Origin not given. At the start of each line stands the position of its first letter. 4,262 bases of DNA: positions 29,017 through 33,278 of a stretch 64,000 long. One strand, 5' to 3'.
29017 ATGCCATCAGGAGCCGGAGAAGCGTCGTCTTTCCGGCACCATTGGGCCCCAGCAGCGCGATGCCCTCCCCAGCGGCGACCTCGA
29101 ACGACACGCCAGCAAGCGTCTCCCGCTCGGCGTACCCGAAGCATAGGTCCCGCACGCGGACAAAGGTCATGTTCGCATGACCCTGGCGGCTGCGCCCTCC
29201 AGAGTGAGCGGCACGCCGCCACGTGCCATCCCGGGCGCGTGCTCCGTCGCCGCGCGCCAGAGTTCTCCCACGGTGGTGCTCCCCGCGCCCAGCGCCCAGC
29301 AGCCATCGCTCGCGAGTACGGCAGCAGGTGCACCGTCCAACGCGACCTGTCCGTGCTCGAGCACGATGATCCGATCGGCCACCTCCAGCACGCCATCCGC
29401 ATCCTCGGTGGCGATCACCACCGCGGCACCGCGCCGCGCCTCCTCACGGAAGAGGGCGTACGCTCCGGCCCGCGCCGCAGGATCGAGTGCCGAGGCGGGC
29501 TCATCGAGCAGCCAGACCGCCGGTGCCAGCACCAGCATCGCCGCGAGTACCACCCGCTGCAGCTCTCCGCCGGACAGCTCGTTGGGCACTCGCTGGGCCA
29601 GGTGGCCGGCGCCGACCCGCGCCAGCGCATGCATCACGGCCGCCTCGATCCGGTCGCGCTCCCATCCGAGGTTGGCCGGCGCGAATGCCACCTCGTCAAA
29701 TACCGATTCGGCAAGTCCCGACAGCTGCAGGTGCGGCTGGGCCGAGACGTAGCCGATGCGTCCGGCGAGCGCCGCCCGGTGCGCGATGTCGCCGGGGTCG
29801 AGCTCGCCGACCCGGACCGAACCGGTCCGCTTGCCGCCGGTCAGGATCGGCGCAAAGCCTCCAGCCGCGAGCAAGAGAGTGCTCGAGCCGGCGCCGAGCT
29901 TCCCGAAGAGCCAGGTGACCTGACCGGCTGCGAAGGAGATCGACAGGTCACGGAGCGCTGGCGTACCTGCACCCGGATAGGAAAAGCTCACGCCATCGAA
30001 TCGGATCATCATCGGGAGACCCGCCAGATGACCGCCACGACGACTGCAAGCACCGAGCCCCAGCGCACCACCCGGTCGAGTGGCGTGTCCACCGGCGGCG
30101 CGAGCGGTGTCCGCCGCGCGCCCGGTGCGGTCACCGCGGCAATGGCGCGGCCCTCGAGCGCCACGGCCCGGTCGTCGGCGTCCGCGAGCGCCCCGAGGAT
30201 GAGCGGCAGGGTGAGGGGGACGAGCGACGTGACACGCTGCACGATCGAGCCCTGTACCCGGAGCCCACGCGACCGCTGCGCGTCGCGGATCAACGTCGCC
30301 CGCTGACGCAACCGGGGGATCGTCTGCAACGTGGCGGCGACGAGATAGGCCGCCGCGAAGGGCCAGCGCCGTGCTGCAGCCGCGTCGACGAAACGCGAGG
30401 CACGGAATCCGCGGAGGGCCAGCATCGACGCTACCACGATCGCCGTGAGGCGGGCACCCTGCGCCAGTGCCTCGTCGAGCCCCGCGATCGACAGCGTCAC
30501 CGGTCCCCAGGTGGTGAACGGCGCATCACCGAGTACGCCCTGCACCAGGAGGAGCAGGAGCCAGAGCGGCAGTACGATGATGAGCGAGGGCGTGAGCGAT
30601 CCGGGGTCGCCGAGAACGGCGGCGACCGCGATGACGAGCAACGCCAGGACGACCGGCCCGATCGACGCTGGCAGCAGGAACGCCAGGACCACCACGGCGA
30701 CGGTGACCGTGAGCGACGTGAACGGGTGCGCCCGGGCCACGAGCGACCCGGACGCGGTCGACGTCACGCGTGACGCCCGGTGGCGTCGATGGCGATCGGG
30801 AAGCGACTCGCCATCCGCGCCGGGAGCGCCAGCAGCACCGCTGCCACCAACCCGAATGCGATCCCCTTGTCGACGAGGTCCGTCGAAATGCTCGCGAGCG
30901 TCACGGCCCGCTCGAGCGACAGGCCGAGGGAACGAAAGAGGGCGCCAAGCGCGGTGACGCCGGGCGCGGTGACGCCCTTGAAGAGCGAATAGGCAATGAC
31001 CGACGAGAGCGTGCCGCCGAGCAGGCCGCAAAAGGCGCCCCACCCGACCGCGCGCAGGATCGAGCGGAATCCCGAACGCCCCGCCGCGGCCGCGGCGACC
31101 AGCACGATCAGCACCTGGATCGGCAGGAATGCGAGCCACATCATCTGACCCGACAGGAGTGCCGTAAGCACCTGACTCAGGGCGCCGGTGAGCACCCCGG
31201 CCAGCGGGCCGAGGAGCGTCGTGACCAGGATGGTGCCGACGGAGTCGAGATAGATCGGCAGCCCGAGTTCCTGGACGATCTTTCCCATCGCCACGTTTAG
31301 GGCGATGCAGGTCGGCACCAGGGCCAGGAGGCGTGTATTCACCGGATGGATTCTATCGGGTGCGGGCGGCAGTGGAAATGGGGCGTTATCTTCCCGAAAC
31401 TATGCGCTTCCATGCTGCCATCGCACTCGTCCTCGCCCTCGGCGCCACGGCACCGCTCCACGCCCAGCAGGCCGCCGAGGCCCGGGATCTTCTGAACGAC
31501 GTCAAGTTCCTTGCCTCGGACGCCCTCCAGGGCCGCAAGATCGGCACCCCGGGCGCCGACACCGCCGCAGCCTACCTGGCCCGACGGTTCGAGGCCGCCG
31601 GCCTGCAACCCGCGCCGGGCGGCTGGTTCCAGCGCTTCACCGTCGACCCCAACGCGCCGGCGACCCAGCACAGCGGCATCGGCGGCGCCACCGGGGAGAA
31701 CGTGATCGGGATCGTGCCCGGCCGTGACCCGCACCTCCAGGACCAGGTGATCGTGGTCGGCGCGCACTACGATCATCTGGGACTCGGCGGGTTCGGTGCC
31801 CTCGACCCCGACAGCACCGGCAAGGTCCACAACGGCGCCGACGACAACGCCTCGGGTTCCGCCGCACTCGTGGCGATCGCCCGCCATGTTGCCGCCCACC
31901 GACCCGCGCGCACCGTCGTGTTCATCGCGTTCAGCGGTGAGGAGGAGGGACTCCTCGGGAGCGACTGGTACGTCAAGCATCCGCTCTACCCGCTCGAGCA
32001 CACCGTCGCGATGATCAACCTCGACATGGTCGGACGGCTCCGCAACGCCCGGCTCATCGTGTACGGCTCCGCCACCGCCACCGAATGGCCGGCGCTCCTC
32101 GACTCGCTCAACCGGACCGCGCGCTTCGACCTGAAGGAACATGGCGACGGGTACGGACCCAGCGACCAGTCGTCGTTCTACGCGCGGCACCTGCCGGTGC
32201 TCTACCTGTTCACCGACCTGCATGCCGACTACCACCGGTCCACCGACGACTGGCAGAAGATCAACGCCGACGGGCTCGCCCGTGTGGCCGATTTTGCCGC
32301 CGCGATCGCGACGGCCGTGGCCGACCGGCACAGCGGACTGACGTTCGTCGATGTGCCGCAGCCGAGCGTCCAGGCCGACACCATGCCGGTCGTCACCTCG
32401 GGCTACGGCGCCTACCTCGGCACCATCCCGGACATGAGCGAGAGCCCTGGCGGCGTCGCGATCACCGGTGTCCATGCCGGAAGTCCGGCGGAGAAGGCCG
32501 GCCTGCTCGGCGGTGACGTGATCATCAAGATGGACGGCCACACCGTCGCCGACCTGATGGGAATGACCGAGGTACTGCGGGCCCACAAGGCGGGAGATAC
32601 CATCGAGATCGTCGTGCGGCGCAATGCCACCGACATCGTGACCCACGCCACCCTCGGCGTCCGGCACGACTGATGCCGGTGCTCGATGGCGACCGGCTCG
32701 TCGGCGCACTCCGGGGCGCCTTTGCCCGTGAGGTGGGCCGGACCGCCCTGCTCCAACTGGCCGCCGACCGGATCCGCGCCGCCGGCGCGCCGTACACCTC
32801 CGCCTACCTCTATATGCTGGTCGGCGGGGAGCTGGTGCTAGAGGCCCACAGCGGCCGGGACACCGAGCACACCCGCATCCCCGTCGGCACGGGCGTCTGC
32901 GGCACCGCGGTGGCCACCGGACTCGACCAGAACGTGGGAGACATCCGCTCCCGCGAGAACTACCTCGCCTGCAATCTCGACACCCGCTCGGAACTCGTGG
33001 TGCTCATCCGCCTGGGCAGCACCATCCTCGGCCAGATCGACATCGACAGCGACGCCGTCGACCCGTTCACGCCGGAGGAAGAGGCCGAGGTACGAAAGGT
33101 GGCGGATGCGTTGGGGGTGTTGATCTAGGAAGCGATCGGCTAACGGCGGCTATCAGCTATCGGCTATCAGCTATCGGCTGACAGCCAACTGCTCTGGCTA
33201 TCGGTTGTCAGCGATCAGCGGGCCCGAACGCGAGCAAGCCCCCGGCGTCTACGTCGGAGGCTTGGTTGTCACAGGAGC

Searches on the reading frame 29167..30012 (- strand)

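Call 88: search_protein_families(library=pfam, proteins=[window:29167-30012:-], max_evalue=0.0001)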
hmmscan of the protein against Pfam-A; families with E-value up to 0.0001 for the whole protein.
window:29167-30012:- (281 aa): 1 family
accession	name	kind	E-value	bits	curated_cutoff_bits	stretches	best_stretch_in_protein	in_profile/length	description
PF00005.33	ABC_tran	-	1.6e-18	68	25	1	20-173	1-136/137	ABC transporter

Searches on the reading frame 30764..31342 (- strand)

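Call 88: search_protein_families(library=pfam, proteins=[window:30764-31342:-], max_evalue=0.0001)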
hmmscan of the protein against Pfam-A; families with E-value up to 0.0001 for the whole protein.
window:30764-31342:- (192 aa): 1 family
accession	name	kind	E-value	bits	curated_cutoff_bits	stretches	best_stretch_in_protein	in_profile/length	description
PF12822.12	ECF_trnsprt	-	1.5e-08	35.3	30.7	1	12-169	9-168/169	ECF transporter, substrate-specific component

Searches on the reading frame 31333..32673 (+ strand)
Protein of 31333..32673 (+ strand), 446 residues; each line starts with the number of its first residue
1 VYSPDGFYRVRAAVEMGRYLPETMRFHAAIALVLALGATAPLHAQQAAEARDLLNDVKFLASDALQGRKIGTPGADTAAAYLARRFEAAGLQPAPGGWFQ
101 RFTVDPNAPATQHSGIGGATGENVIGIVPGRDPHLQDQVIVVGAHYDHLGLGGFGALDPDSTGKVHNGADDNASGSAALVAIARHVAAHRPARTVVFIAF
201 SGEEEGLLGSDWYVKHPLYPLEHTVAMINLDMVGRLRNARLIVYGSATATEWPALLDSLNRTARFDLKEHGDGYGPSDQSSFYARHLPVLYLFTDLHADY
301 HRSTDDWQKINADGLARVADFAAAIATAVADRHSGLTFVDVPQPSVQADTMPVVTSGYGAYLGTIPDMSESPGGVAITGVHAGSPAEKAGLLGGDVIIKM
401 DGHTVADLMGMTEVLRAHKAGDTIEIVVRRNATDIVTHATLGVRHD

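Call 88: search_protein_families(library=pfam, proteins=[window:31333-32673:+], max_evalue=0.0001)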
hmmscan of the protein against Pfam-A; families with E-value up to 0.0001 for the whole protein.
window:31333-32673:+ (446 aa): 4 families
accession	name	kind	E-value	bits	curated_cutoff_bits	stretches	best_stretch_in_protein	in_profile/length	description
PF04389.22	Peptidase_M28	-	4.4e-46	157.5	21.3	1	123-325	1-192/193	Peptidase family M28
PF13180.12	PDZ_2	-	9.9e-14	51.8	27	1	367-434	8-73/80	PDZ domain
PF17820.7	PDZ_6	-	1.8e-09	37.7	27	1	377-430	2-54/54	PDZ domain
PF00595.29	PDZ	-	7.8e-07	29.8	23.2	1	373-428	25-80/81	PDZ domain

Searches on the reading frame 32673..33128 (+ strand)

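Call 88: search_protein_families(library=pfam, proteins=[window:32673-33128:+], max_evalue=0.0001)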
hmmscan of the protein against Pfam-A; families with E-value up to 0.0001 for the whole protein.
window:32673-33128:+ (151 aa): 2 families
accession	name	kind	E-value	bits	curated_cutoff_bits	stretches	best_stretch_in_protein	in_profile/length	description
PF01590.32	GAF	-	1e-08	36.2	22.4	1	26-150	5-132/133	GAF domain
PF13185.12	GAF_2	-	2.2e-05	25.1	28.6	1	24-151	5-135/136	GAF domain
